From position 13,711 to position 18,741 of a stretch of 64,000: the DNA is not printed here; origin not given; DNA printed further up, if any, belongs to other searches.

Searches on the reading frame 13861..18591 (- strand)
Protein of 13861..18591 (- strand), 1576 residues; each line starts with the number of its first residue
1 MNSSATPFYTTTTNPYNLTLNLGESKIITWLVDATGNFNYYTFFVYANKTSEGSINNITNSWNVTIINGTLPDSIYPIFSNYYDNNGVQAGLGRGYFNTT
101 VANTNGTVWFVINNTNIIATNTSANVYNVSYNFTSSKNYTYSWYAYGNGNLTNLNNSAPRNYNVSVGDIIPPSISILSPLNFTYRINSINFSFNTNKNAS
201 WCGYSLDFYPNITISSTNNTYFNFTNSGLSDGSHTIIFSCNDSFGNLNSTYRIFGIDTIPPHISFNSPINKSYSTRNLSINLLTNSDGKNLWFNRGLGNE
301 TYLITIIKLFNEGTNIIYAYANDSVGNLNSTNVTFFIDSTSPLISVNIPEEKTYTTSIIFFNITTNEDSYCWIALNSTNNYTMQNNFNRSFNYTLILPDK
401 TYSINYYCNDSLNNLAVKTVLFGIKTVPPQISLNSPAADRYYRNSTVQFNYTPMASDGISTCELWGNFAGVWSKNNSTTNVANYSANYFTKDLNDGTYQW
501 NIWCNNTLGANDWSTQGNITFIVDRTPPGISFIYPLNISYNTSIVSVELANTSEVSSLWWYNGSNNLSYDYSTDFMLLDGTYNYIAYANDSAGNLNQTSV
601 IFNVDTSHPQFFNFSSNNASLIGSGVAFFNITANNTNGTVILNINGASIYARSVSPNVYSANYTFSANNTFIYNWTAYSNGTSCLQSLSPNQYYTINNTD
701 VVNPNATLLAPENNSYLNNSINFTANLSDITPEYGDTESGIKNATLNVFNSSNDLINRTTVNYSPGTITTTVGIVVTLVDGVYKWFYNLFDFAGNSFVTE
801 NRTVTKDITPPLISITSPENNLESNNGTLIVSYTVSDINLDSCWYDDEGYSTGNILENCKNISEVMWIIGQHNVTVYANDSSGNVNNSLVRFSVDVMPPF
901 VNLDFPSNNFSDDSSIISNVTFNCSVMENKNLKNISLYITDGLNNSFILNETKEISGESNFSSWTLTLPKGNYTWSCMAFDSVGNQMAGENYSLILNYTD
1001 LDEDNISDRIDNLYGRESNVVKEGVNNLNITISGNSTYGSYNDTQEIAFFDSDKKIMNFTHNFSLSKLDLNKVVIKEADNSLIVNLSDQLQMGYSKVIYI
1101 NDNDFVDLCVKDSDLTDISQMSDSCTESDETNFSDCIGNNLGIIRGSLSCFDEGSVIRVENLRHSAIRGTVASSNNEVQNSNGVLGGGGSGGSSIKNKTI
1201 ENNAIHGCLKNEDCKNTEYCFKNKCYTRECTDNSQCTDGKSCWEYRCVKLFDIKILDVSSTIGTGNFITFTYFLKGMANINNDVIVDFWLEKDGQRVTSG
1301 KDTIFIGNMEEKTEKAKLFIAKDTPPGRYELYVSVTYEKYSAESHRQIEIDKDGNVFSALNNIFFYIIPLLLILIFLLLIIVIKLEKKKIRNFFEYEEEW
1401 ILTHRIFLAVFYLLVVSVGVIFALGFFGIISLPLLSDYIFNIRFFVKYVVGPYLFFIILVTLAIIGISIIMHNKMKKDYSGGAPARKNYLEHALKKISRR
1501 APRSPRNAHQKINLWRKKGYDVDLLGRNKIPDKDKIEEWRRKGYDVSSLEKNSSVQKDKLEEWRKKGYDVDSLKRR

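Call 34: search_protein_families(library=pfam, proteins=[window:13861-18591:-], max_evalue=0.01)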
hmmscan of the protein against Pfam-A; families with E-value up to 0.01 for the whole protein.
window:13861-18591:- (1576 aa): 3 families
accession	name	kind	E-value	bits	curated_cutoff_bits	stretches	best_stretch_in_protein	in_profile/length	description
PF19077.6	Big_13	-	1e-13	52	27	1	546-606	44-102/102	Bacterial Ig-like domain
PF09136.16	Glucodextran_B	-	9.4e-05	22.7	27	0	811-892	1-79/83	Glucodextranase, domain B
PF12245.14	Big_3_2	-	0.00032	21.3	23.3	1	726-807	37-121/122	Bacterial Ig-like domain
